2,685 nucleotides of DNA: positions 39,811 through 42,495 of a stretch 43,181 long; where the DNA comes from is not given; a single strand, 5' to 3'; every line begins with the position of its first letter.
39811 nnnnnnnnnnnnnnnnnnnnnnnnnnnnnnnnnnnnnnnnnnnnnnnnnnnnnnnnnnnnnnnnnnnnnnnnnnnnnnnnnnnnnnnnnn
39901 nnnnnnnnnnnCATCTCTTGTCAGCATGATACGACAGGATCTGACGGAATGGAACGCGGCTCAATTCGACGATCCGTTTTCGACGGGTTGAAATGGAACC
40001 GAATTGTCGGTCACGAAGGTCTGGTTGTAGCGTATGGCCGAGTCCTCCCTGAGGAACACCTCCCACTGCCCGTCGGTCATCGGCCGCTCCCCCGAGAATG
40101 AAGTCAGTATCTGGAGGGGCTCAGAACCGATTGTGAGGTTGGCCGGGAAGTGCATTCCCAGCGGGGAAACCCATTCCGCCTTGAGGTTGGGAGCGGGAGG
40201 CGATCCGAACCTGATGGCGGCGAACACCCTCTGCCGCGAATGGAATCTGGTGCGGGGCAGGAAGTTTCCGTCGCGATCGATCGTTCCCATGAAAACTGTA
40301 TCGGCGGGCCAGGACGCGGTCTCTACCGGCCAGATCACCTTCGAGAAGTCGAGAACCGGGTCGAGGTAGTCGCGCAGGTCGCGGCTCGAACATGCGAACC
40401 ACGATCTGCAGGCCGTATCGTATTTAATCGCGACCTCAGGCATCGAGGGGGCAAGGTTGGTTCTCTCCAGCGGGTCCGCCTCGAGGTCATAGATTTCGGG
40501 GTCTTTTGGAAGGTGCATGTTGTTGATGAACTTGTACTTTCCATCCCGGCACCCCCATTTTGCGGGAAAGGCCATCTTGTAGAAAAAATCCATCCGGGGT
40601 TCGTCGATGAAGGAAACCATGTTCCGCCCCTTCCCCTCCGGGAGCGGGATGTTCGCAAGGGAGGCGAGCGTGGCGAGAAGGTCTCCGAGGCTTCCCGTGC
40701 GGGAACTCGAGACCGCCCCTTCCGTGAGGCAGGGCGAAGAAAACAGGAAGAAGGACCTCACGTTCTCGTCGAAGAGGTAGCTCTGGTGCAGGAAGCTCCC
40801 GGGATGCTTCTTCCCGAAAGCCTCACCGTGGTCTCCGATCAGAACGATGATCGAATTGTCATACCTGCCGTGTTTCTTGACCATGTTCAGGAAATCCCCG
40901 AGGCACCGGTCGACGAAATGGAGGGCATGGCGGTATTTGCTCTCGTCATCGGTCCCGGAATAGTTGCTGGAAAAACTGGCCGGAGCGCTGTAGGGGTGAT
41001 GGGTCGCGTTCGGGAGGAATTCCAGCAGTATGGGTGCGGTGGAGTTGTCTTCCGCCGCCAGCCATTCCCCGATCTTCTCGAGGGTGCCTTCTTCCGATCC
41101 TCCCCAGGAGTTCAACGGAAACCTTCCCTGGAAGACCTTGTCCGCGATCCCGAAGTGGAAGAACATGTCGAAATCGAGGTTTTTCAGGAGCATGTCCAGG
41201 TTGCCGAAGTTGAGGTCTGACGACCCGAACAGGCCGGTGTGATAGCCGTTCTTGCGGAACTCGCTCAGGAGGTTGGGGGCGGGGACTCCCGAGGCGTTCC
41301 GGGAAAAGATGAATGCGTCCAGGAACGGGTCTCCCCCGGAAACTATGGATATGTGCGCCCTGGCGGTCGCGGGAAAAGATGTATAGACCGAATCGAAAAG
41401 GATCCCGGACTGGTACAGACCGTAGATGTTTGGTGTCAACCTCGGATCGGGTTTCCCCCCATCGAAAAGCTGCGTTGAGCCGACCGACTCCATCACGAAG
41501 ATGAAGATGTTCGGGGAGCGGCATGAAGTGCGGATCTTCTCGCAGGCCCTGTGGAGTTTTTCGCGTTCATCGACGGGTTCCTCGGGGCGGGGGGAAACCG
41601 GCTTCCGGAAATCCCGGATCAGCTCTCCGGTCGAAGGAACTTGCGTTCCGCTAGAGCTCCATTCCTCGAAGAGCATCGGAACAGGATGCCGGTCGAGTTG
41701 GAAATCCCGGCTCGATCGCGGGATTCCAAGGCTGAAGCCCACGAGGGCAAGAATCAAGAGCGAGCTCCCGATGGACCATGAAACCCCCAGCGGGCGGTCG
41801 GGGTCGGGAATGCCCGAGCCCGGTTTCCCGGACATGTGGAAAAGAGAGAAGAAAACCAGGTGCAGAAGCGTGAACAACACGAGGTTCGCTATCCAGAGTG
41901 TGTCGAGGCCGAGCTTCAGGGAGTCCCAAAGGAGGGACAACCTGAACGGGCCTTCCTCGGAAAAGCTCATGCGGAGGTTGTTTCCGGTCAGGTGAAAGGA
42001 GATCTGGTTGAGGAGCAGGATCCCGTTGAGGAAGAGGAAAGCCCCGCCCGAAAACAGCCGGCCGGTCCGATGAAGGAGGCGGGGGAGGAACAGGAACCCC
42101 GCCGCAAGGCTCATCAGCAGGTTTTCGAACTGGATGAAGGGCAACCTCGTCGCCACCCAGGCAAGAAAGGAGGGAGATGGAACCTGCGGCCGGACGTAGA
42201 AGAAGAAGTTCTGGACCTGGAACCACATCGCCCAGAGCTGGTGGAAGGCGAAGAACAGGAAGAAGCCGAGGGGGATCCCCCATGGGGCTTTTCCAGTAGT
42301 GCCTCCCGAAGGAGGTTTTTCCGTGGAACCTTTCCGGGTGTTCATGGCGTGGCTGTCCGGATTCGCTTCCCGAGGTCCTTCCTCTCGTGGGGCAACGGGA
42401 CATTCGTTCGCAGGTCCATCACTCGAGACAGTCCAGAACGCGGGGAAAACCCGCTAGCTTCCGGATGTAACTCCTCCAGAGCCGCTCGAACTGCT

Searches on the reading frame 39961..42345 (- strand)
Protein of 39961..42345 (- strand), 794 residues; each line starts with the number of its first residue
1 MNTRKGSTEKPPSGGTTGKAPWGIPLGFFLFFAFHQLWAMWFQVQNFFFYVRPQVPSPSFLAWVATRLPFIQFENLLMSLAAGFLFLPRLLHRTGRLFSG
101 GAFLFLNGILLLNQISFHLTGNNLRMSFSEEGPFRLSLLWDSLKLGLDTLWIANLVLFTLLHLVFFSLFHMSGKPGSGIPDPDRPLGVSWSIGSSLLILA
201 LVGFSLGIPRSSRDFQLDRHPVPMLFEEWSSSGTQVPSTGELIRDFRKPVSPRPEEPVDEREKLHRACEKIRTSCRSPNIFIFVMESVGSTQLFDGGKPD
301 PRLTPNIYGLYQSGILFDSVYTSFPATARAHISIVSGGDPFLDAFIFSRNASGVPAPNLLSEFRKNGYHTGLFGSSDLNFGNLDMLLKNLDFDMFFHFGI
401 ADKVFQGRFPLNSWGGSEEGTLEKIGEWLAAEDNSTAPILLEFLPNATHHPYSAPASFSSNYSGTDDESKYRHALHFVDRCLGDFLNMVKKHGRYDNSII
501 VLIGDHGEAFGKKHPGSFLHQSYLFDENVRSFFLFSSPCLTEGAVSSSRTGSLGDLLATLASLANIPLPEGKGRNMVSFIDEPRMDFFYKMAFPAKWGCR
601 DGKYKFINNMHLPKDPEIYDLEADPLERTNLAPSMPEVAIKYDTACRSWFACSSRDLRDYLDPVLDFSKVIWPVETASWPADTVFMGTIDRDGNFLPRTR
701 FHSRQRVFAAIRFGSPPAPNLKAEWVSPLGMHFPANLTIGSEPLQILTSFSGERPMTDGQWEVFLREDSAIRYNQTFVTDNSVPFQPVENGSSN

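Call 52: search_protein_families(library=pfam, proteins=[window:39961-42345:-])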
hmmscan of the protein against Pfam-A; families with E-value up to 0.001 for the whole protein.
window:39961-42345:- (794 aa): 3 families
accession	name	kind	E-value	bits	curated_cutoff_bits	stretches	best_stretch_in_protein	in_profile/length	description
PF00884.28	Sulfatase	-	2.2e-30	106.5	25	1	278-566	1-301/301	Sulfatase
PF01663.27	Phosphodiest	-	1.2e-06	28.8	23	1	464-510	178-223/342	Type I phosphodiesterase / nucleotide pyrophosphatase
PF02995.22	DUF229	-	0.00046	19.4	25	1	436-512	273-347/496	Protein of unknown function (DUF229)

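Call 77: find_encoding_contigs(protein=window:39961-42345:-, flank=10000, max_places=3)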
Protein window:39961-42345:- (794 aa): 2 contigs read that carry it; 2 places shown.
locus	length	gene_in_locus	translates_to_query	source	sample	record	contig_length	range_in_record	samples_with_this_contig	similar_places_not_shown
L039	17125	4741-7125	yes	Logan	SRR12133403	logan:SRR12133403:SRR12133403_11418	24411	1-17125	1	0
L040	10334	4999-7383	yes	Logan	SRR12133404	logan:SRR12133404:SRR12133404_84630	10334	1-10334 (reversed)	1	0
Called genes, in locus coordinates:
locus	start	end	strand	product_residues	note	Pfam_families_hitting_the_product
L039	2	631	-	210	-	?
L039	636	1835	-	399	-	PF00155:Aminotran_1_2 (weak), PF00266:Aminotran_5, PF01212:Beta_elim_lyase (weak)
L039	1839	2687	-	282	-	PF01592:NifU_N, PF04324:Fer2_BFD, PF01106:NifU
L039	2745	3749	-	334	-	-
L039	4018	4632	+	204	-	-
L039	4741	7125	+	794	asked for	PF00884:Sulfatase, PF01663:Phosphodiest (faint)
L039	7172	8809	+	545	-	PF00515:TPR_1 (faint), PF07719:TPR_2 (faint), PF13431:TPR_17 (faint), PF13432:TPR_16 (faint), PF13424:TPR_12 (faint), PF13428:TPR_14 (faint), PF13374:TPR_10 (faint), PF14559:TPR_19, +2 more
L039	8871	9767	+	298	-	PF00561:Abhydrolase_1 (faint), PF12146:Hydrolase_4, PF12697:Abhydrolase_6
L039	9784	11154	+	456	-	PF13026:DUF3887, PF12146:Hydrolase_4, PF12697:Abhydrolase_6, PF00326:Peptidase_S9, PF01738:DLH (faint)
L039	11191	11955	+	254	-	PF13489:Methyltransf_23, PF01209:Ubie_methyltran (weak), PF13649:Methyltransf_25, PF13847:Methyltransf_31, PF08241:Methyltransf_11, PF08242:Methyltransf_12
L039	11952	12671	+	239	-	PF00106:adh_short, PF13561:adh_short_C2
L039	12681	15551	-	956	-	PF00672:HAMP (weak), PF07228:SpoIIE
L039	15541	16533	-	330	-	-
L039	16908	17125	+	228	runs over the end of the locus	PF01551:Peptidase_M23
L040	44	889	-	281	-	PF00753:Lactamase_B (weak), PF12706:Lactamase_B_2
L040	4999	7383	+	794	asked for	PF00884:Sulfatase, PF01663:Phosphodiest (faint)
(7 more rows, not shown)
